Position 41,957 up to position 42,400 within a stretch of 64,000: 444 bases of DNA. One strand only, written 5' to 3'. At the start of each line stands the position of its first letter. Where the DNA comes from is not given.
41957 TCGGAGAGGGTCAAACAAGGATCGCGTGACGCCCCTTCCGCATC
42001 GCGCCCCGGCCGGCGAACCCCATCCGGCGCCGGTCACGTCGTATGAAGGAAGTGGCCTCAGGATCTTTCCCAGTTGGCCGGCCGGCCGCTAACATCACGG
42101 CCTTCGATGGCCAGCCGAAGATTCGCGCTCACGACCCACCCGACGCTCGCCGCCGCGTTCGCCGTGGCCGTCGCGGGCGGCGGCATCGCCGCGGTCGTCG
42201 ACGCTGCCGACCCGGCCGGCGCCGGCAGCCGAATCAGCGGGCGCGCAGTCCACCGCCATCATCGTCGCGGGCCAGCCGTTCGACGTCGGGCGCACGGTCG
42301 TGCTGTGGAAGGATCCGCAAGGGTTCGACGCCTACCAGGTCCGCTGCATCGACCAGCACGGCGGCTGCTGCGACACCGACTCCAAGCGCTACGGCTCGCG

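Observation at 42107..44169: Amidase_2 fused to a LytM/M23 domain with substituted metal ligands, an EF-hand-like loop and an unknown C-terminal domain, at the T6SS border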

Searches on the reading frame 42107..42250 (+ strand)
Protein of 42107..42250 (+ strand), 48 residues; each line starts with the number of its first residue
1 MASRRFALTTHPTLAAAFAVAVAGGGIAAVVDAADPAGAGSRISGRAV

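Call 7: search_protein_families(library=pfam, proteins=[window:42107-42250:+], max_evalue=1)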
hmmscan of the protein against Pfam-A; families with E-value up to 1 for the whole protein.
window:42107-42250:+ (48 aa): 0 families
